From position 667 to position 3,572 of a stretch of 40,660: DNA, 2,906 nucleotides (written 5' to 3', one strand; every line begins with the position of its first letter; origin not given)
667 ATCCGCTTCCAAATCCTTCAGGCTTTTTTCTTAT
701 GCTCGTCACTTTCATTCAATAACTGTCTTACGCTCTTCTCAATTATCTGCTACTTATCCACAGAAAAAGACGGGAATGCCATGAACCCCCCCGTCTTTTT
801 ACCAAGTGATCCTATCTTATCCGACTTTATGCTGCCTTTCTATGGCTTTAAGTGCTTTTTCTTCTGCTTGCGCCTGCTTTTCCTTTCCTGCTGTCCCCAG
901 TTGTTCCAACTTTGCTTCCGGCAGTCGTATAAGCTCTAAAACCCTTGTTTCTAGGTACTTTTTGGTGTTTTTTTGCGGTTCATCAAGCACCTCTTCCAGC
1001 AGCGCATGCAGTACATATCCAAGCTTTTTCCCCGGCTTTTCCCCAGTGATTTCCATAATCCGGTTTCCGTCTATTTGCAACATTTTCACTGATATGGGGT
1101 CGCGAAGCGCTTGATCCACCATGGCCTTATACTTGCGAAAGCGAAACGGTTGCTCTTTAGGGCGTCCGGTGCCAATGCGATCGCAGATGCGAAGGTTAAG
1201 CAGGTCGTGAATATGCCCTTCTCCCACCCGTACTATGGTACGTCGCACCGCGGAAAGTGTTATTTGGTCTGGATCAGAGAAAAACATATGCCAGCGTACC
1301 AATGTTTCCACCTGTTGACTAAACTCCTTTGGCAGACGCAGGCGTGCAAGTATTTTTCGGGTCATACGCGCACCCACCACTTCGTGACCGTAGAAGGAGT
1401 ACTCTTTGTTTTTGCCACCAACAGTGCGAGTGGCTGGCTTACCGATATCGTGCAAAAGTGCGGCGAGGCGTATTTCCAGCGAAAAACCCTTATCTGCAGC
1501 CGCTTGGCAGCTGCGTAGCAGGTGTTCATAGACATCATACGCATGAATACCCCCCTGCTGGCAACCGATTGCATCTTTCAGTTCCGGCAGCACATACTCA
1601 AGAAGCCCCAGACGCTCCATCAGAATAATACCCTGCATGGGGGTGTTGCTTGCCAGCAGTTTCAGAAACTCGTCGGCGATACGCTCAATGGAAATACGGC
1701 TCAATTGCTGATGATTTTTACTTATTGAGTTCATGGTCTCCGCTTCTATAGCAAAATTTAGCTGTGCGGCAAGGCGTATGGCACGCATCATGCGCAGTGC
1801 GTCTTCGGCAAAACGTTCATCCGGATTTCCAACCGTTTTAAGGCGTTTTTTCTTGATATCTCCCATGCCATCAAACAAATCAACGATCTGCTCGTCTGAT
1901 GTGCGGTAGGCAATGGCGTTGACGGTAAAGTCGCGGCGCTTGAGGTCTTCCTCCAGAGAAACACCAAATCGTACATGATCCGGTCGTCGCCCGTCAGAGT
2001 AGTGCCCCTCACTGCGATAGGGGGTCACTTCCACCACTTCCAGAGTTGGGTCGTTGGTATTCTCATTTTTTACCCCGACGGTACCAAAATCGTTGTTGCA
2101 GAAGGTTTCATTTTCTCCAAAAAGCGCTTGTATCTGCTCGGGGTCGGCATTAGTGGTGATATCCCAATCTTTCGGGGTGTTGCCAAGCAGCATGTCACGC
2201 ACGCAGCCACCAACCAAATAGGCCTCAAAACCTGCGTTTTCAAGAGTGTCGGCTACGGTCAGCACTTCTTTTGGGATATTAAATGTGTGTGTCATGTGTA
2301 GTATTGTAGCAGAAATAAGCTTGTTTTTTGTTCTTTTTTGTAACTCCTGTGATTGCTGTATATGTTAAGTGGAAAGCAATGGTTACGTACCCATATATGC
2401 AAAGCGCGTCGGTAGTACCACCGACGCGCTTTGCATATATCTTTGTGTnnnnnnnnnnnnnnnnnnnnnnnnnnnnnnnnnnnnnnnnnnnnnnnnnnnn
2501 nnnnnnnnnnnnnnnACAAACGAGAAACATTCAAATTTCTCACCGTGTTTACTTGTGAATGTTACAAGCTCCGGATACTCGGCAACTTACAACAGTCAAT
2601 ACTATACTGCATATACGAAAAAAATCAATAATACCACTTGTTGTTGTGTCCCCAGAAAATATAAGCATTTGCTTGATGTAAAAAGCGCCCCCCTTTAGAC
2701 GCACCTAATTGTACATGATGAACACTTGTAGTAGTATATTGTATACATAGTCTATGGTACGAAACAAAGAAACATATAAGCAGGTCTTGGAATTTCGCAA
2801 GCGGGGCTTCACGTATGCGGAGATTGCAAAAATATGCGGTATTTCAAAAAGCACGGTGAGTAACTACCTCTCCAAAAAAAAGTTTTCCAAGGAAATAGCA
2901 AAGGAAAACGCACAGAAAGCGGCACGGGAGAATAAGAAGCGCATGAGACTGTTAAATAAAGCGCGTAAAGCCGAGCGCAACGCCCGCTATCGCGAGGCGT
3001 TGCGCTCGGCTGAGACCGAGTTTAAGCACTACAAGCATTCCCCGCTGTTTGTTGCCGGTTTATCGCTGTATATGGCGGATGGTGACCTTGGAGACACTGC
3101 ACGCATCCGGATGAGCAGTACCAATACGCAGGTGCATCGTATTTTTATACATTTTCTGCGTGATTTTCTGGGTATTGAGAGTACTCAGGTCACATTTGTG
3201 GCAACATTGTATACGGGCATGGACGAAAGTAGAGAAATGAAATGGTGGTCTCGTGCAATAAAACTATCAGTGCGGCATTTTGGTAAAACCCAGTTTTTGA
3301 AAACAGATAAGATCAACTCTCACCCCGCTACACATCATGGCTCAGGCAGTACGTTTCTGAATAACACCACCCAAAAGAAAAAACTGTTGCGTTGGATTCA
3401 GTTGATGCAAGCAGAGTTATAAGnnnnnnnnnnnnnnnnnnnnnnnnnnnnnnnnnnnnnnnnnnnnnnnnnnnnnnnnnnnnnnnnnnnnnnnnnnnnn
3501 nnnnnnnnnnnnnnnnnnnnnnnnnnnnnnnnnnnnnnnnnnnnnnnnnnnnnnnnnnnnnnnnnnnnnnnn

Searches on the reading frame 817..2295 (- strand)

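Call 6: search_protein_families(library=pfam, proteins=[window:817-2295:-])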
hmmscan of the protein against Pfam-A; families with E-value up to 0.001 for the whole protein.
window:817-2295:- (492 aa): 4 families
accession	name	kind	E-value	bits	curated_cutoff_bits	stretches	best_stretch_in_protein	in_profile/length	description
PF01743.26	PolyA_pol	-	4.5e-37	127.6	23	1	25-152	1-125/126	Poly A polymerase head domain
PF12627.12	PolyA_pol_RNAbd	-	1.9e-19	69.6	22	1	180-242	1-63/64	Probable RNA and SrmB- binding site of polymerase A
PF01966.28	HD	-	1.9e-12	48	22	1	255-347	1-102/116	HD domain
PF13735.12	tRNA_NucTran2_2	-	1.3e-07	32.2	27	1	312-449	24-146/149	tRNA nucleotidyltransferase domain 2 putative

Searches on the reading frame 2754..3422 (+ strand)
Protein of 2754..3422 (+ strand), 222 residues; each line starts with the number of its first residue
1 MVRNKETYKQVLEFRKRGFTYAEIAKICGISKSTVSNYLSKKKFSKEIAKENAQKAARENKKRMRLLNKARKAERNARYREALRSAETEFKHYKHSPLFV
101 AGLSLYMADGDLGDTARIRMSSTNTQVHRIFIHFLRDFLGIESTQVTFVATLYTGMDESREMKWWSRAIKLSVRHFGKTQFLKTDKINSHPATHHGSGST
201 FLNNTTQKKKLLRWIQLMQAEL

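Call 6: search_protein_families(library=pfam, proteins=[window:2754-3422:+])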
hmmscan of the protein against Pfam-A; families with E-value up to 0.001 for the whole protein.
window:2754-3422:+ (222 aa): 9 families
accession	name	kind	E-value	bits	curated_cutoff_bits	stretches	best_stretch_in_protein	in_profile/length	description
PF08281.18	Sigma70_r4_2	-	5.7e-07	29.5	25.7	1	6-40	13-48/54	Sigma-70, region 4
PF13384.12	HTH_23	-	1.3e-06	28.5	24.6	1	10-40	9-39/50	Homeodomain-like domain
PF01381.28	HTH_3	-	2.3e-05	24.8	23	1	15-51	5-39/55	Helix-turn-helix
PF00196.25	GerE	-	5.6e-05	23.1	23.5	1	9-40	8-39/57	Bacterial regulatory proteins, luxR family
PF02796.21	HTH_7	-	0.00017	22.1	23.8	1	4-41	7-44/45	Helix-turn-helix domain of resolvase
PF04967.18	HTH_10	-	0.00028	21.1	23.1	1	16-41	21-46/53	HTH DNA binding domain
PF13518.12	HTH_28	-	0.0003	21.3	25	1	10-40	4-34/52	Helix-turn-helix domain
PF00356.27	LacI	-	0.00039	20.6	27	1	22-59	3-40/46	Bacterial regulatory proteins, lacI family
PF04545.22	Sigma70_r4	-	0.00085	19.2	24.1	0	10-38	11-40/50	Sigma-70, region 4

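Call 64: search_protein_families(library=ncbifam, proteins=[window:2754-3422:+], max_evalue=0.1)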
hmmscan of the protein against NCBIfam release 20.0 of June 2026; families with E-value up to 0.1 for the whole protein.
window:2754-3422:+ (222 aa): 26 families (the best 25 are shown)
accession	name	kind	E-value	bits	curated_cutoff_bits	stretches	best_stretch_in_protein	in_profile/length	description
NF003055.0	PRK03975.1-2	equivalog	0.0002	21.2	122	1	6-57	12-56/140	putative transcriptional regulator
NF033546.1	transpos_IS21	equivalog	0.0002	21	160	1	15-69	5-52/294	IS21 family transposase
TIGR02937.1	sigma70-ECF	superfamily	0.00025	20.7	42.9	1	8-41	122-156/165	sigma-70 family RNA polymerase sigma factor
NF038310.1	lysogeny_AimR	equivalog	0.00054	19.1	70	1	15-68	6-60/365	AimR family lysis-lysogeny pheromone receptor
NF033516.0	transpos_IS3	equivalog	0.0006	19.1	160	1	11-95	7-80/369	IS3 family transposase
TIGR00721.1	tfx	subfamily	0.0014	18.5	60.25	1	6-50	9-51/137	Tfx family DNA-binding protein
TIGR03020.2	EpsA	equivalog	0.0014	18.4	170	1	9-57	196-243/247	XrtB/PEP-CTERM-associated transcriptional regulator EpsA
NF003057.0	PRK03975.1-5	subfamily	0.0023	17.7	168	1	7-38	9-40/134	putative transcriptional regulator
NF040595.1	HTH_Cbp1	equivalog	0.007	16.3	140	1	4-56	48-100/135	CRISPR DNA repeat-binding protein Cbp1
NF033545.0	transpos_IS630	equivalog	0.008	15.7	100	1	11-76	5-74/299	IS630 family transposase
NF052366.1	photon_PedR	equivalog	0.012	15.8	120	1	10-41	9-40/74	photosynthetic electron transport-dependent transcriptional regulator PedR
NF033872.1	SidA_fam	subfamily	0.014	14.3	60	1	24-93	111-181/379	T4SS effector SidA family protein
TIGR02985.1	Sig70_bacteroi1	subfamily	0.016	15.4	126.4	1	8-41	119-153/162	RNA polymerase sigma-70 factor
NF002620.0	PRK02277.1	subfamily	0.017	14.8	115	1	2-48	2-48/201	orotate phosphoribosyltransferase-like protein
NF049845.1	Xre_ParS_antitoxin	subfamily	0.018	15.2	90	1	16-58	13-55/112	type II RES/Xre toxin-antitoxin system antitoxin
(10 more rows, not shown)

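Call 65: search_solved_structures(query=window:2754-3422:+, max_evalue=1)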
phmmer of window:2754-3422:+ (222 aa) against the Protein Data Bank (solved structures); distinct sequences matched with E-value up to 1: 9.
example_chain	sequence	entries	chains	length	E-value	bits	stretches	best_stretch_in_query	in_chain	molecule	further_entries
4cj9_A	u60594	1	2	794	0.00047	23.2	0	12-34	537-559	BURRH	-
4cja_A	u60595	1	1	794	0.00054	23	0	12-34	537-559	BURRH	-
8vd6_A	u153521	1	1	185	0.00054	23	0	5-51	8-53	CAP REPEAT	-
7r3g_B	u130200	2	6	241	0.03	17.3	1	9-46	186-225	Regulatory protein RhlR | PROSS optimized variant of RhlR with 75 mutations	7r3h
8fzz_A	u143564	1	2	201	0.14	15.1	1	28-103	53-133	Ntox15 domain-containing protein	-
8tac_A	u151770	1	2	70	0.23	14.4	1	5-50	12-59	DBP48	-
8c9x_F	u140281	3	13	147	0.3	14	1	99-198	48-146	Nanobody C4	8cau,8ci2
3dbi_A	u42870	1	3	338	0.36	13.7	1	20-73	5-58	SUGAR-BINDING TRANSCRIPTIONAL REGULATOR, LACI FAMILY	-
4z5h_A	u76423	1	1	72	0.72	12.8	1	14-40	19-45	Antitoxin HipB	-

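Call 70: predict_structure(protein=window:2754-3422:+)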
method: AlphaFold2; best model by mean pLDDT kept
length: 222 residues; sequences in the alignment: 1
mean_pLDDT: 52.4   pTM: 0.31
mean pLDDT of the five models: 52.4, 52.3, 52.0, 50.5, 49.1
residues with pLDDT >= 90: 32; 70-90: 37; 50-70: 11; < 50: 142
segments of 3 or more residues with pLDDT < 50: 85-87, 89-222
pLDDT, mean of each block of 10 residues (from residue 1): 74 91 94 87 72 88 92 71 46 37 33 28 39 42 33 32 36 33 26 28 39 39 28
secondary structure, 60 per line:
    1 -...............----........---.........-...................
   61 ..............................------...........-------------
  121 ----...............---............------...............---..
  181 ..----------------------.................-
elements in order: H2-16 H21-28 H32-40 H42-90 H97-107 H125-139 H143-154 H161-175 H179-182 H205-221
